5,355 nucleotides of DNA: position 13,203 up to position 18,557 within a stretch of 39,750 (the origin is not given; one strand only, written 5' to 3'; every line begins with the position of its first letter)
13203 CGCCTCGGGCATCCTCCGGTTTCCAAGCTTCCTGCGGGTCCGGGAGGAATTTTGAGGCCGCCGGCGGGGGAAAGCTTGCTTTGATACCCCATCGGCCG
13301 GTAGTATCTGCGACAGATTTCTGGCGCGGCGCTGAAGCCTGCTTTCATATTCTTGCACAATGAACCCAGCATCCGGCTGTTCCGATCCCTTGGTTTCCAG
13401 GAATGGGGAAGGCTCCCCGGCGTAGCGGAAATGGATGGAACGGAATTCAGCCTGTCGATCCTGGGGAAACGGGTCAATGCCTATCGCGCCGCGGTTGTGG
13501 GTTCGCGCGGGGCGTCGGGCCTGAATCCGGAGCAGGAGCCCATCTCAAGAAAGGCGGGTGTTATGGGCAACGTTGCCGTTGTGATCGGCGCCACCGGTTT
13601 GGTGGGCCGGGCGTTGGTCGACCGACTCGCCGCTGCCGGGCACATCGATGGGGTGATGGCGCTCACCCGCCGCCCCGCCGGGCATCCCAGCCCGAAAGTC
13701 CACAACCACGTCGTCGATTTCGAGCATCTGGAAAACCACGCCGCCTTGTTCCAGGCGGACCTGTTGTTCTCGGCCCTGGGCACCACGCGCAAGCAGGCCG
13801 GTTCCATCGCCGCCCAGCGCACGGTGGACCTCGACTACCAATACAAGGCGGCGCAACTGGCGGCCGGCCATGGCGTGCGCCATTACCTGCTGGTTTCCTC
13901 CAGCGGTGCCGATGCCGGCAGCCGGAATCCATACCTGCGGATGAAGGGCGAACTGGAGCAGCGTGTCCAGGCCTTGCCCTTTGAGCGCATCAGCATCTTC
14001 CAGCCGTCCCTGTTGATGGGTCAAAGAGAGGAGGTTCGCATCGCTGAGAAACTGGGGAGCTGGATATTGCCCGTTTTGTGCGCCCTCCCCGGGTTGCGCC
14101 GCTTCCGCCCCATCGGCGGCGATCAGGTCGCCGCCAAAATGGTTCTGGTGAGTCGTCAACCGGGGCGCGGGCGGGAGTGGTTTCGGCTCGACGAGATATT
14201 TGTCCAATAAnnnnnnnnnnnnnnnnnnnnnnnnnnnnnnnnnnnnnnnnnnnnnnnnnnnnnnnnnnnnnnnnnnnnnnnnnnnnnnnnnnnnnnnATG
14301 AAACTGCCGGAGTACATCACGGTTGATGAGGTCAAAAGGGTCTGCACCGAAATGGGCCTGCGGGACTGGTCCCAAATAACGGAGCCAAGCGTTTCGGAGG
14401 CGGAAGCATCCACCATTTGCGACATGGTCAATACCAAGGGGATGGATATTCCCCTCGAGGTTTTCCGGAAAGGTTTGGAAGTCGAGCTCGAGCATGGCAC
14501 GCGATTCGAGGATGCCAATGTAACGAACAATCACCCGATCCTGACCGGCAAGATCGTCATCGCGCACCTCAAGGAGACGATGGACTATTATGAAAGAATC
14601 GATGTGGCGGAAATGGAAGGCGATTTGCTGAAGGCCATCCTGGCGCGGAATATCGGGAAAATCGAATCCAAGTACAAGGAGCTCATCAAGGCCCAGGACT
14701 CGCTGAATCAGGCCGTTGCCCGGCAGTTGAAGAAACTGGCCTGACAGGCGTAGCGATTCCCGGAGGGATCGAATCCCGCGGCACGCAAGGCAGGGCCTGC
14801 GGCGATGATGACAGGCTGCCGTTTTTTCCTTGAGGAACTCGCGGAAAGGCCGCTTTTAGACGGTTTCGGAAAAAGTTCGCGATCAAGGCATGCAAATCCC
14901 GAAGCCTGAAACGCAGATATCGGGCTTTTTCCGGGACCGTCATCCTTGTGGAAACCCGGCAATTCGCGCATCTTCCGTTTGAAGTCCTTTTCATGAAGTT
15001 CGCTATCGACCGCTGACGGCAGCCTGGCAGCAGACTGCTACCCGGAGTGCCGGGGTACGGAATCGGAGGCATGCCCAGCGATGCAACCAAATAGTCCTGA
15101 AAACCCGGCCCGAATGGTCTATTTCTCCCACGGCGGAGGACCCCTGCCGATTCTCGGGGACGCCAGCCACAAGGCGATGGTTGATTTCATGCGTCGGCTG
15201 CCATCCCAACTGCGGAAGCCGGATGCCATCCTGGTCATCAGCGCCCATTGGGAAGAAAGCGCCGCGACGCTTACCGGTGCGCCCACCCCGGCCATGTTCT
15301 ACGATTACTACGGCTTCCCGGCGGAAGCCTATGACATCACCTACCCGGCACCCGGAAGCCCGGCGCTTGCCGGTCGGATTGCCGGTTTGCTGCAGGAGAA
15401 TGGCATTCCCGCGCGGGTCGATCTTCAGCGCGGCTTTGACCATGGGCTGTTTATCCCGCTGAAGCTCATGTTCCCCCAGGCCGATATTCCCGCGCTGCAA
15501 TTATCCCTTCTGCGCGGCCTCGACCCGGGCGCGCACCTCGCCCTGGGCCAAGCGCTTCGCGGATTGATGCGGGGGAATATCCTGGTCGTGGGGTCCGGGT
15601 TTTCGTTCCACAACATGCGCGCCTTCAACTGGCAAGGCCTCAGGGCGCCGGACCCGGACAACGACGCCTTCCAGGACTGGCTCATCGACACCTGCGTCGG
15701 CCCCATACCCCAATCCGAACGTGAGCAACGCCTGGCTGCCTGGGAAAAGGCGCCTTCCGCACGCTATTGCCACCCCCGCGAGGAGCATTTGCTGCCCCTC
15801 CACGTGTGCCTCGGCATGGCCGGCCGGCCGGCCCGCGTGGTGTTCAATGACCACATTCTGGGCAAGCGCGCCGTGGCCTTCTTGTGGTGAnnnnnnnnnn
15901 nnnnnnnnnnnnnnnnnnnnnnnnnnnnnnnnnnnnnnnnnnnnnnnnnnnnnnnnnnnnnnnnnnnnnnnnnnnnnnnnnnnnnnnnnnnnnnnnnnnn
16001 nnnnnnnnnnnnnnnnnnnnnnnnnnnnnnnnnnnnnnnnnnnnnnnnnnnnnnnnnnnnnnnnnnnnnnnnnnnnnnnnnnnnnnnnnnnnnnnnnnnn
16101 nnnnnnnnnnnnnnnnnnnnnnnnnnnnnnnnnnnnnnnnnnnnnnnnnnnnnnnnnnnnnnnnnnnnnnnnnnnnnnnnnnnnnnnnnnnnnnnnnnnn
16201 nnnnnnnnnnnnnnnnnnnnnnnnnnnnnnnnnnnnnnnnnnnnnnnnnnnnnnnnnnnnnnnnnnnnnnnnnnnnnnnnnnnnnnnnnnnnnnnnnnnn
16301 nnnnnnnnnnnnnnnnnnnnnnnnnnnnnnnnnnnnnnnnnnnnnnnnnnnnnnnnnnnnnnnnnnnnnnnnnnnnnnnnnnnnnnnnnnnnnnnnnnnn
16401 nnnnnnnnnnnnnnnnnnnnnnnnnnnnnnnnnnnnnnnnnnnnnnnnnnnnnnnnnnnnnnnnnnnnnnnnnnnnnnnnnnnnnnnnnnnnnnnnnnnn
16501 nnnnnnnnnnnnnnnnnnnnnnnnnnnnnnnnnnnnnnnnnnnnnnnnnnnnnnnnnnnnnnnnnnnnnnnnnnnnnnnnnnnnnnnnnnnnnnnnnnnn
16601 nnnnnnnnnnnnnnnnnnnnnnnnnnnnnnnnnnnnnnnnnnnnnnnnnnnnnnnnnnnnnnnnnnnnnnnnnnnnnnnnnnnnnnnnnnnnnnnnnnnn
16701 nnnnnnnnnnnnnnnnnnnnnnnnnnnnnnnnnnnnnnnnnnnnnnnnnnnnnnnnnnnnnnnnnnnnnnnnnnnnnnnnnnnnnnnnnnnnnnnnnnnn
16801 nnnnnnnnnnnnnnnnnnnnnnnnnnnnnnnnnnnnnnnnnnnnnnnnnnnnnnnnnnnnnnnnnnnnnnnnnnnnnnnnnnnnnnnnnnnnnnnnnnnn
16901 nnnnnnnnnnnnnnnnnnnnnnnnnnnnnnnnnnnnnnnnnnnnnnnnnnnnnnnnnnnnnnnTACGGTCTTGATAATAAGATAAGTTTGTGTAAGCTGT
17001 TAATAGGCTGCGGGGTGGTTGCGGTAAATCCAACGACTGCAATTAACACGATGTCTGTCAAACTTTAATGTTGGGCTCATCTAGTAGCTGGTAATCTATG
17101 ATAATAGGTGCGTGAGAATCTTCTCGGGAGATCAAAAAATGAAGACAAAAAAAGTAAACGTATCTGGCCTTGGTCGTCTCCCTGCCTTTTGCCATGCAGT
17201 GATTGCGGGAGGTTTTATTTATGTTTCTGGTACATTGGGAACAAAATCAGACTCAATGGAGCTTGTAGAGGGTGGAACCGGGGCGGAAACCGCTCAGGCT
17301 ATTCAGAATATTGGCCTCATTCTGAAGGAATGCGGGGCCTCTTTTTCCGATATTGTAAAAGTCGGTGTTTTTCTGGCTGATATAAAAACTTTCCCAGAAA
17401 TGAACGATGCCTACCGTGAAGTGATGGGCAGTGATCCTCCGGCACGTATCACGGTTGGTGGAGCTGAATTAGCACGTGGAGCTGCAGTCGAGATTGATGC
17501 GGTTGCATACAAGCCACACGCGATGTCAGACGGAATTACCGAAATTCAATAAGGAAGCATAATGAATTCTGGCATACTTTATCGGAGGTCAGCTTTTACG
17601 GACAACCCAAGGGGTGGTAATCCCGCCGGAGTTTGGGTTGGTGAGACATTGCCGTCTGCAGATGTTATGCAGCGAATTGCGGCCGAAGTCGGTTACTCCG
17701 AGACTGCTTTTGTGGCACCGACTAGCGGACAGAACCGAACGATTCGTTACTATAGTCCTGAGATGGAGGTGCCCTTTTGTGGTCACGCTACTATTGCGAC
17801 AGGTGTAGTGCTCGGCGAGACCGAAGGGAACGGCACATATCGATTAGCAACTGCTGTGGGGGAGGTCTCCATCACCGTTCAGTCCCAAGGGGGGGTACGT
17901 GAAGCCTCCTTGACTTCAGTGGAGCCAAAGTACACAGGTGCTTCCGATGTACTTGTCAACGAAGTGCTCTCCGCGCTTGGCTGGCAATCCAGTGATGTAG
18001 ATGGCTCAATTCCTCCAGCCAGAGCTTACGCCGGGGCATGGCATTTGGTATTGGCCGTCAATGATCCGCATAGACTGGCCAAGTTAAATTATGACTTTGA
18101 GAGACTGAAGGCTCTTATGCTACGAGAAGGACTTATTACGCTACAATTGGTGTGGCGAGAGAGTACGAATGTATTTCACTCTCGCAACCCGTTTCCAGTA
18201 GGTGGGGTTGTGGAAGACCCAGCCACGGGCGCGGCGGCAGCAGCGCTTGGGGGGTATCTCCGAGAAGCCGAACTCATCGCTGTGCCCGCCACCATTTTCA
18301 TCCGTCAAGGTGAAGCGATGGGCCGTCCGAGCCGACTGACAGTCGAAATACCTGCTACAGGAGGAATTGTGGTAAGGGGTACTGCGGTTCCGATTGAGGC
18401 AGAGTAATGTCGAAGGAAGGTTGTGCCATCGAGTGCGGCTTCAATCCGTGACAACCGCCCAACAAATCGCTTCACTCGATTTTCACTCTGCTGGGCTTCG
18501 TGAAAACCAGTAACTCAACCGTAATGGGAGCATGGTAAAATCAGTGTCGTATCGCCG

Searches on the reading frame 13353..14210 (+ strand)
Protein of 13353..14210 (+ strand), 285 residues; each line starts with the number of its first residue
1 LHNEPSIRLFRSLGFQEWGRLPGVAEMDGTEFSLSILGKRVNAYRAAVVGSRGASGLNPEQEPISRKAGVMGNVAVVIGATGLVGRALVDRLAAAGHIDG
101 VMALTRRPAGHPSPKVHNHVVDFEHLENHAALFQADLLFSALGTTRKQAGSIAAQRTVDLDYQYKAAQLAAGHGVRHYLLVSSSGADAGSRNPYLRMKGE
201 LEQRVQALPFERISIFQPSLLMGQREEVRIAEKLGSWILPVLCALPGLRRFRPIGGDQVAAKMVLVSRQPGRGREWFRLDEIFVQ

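Call 57: search_protein_families(library=pfam, proteins=[window:13353-14210:+], max_evalue=0.001)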
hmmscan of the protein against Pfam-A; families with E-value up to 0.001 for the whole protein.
window:13353-14210:+ (285 aa): 4 families
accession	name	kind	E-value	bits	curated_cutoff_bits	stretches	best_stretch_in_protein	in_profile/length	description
PF13460.12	NAD_binding_10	-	9e-10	39.1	27.2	1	79-191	1-106/184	NAD(P)H-binding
PF01370.27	Epimerase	-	1.5e-07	31.5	20.9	1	76-185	2-117/240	NAD dependent epimerase/dehydratase family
PF01118.30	Semialdhyde_dh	-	6.8e-07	30.2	26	1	76-145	3-77/121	Semialdehyde dehydrogenase, NAD binding domain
PF05368.20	NmrA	-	0.0001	22.5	27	1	76-209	6-138/298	NmrA-like family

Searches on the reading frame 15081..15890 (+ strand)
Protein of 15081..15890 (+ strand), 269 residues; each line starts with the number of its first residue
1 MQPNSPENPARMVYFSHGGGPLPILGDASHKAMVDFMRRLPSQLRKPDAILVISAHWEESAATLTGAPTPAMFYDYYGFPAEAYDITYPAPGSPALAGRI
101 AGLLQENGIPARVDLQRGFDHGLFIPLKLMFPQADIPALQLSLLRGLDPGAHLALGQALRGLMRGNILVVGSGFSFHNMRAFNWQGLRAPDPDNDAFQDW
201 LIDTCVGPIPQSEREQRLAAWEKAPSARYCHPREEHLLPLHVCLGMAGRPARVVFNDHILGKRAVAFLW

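Call 57: search_protein_families(library=pfam, proteins=[window:15081-15890:+], max_evalue=0.001)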
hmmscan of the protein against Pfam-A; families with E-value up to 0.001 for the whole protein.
window:15081-15890:+ (269 aa): 1 family
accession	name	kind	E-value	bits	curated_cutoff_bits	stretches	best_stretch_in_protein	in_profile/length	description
PF02900.23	LigB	-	6e-28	98.1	26.3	1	43-249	41-246/269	Catalytic LigB subunit of aromatic ring-opening dioxygenase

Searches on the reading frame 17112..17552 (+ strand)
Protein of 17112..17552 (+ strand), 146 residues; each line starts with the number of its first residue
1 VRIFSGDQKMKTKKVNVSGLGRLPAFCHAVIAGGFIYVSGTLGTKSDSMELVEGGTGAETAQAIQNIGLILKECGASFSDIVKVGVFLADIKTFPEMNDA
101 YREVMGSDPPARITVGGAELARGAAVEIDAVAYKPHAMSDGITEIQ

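Call 57: search_protein_families(library=pfam, proteins=[window:17112-17552:+], max_evalue=0.001)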
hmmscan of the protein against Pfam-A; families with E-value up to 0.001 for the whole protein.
window:17112-17552:+ (146 aa): 1 family
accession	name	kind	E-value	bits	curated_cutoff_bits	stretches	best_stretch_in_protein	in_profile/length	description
PF01042.26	Ribonuc_L-PSP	-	6.5e-30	104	27.3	1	25-133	10-120/121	Endoribonuclease L-PSP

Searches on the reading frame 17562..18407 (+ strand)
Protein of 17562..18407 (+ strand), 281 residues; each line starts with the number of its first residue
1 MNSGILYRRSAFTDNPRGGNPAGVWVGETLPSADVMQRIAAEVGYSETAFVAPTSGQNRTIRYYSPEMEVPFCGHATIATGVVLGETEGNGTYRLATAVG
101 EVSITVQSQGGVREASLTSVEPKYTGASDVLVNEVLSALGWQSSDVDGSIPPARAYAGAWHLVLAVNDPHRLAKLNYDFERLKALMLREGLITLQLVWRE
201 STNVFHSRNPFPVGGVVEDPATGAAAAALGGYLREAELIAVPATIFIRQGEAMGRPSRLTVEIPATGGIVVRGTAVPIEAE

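Call 57: search_protein_families(library=pfam, proteins=[window:17562-18407:+], max_evalue=0.001)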
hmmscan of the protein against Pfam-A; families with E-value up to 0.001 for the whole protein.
window:17562-18407:+ (281 aa): 1 family
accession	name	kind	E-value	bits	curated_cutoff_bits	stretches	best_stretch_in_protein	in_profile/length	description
PF02567.21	PhzC-PhzF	-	3.8e-63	214.1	27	1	10-278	2-278/281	Phenazine biosynthesis-like protein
